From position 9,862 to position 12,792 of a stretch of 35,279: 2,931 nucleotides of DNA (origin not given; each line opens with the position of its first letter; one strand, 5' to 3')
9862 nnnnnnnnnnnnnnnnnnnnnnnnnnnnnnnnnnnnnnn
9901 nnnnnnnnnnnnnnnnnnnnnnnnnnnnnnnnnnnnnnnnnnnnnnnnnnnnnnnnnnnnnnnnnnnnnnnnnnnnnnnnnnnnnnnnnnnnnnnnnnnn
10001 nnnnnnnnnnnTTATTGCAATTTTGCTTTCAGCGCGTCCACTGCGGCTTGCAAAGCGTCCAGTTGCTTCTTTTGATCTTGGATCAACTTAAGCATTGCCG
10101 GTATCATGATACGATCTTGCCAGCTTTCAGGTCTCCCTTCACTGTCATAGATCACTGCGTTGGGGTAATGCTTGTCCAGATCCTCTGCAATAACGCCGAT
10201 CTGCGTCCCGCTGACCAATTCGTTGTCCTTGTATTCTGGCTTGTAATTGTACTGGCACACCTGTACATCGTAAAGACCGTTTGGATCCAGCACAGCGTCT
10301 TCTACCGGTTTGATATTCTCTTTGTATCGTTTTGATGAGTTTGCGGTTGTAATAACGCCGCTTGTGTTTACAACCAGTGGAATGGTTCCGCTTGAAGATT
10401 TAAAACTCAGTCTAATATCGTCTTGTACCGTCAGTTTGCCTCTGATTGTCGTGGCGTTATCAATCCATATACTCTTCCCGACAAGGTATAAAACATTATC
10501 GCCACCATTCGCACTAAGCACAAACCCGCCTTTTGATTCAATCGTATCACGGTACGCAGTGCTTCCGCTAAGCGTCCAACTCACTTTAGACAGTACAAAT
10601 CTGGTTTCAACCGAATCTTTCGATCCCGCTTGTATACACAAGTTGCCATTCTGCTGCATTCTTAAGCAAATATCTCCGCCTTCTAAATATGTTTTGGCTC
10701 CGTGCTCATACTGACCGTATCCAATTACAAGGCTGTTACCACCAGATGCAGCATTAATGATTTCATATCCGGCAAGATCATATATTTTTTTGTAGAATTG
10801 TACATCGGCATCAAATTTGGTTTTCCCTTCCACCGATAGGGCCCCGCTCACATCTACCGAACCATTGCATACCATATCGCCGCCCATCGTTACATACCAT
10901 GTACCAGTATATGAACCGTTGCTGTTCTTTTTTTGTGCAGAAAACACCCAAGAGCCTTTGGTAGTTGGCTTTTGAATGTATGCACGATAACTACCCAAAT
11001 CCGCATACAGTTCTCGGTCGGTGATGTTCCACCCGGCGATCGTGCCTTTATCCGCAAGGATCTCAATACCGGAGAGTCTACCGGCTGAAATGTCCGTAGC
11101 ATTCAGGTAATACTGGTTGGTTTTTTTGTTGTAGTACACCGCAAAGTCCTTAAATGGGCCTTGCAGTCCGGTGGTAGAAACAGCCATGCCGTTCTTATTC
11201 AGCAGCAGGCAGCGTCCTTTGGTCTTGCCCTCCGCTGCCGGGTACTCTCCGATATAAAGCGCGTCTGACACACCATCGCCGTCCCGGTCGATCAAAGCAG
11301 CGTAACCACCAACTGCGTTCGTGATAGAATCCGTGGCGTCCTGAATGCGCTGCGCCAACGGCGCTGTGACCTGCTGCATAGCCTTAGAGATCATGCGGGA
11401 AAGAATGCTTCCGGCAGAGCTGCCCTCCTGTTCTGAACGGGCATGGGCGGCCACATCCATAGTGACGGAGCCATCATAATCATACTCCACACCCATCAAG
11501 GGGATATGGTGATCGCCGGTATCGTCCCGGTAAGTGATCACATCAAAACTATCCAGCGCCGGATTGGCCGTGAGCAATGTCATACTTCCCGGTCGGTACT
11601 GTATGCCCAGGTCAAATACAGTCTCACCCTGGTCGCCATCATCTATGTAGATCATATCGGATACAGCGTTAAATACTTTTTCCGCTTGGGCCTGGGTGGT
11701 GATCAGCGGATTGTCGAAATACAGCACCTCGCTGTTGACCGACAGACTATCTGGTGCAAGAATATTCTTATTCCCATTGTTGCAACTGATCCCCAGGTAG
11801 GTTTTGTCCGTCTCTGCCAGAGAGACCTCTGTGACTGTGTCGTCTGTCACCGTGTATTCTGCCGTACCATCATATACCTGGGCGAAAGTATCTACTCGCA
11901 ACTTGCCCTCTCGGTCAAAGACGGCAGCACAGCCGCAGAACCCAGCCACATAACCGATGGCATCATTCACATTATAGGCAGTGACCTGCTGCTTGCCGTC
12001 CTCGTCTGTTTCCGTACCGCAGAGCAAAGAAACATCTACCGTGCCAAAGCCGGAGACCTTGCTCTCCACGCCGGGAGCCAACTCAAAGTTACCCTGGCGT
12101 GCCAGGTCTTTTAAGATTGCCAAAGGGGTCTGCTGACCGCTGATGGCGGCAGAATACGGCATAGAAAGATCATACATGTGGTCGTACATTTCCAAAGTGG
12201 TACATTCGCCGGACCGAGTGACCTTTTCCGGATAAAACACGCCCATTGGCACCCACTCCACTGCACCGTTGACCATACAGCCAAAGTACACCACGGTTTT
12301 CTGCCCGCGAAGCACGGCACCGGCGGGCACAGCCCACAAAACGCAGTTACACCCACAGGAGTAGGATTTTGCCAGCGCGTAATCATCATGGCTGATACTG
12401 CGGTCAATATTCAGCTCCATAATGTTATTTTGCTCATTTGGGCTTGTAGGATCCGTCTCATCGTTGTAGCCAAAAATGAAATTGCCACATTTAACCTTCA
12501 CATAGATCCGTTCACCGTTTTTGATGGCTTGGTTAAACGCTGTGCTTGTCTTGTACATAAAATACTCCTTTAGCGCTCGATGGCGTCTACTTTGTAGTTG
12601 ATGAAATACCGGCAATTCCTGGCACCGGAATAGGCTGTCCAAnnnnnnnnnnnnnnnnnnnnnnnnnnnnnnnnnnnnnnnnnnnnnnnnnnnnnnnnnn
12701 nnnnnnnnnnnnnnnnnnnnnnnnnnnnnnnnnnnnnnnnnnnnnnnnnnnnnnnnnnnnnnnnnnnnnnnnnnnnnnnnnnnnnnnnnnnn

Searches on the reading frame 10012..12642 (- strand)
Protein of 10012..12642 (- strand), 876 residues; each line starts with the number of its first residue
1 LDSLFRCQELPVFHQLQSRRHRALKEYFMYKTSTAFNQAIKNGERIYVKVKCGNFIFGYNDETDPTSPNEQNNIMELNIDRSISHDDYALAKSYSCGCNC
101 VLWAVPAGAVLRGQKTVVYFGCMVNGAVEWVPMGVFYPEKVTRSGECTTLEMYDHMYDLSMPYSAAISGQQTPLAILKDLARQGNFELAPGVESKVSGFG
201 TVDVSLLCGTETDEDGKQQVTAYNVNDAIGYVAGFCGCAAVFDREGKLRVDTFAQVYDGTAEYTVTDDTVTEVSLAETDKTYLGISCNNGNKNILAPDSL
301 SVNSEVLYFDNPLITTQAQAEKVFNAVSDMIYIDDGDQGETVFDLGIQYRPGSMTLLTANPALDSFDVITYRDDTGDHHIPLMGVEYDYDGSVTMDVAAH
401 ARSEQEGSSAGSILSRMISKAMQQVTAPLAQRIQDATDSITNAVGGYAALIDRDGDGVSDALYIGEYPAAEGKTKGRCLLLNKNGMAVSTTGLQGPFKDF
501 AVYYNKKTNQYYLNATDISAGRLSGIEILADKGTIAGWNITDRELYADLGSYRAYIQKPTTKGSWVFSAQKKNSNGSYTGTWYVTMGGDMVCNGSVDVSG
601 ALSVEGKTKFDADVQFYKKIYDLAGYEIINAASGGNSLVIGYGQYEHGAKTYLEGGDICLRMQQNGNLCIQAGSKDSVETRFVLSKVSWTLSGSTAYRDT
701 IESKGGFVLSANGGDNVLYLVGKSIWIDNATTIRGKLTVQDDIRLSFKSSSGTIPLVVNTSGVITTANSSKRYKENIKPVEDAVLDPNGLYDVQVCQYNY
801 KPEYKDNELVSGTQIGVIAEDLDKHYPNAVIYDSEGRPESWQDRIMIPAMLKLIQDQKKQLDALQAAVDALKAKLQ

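Call 45: search_protein_families(library=phrogs, proteins=[window:10012-12642:-], max_evalue=0.00001)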
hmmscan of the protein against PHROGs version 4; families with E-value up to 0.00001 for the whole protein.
window:10012-12642:- (876 aa): 2 families
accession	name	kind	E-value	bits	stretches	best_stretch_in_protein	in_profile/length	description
phrog_6616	-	tail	2e-15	56.8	1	121-438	93-372/991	tail protein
phrog_1980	-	tail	1.3e-07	32.3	1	583-874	189-436/449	tail fiber protein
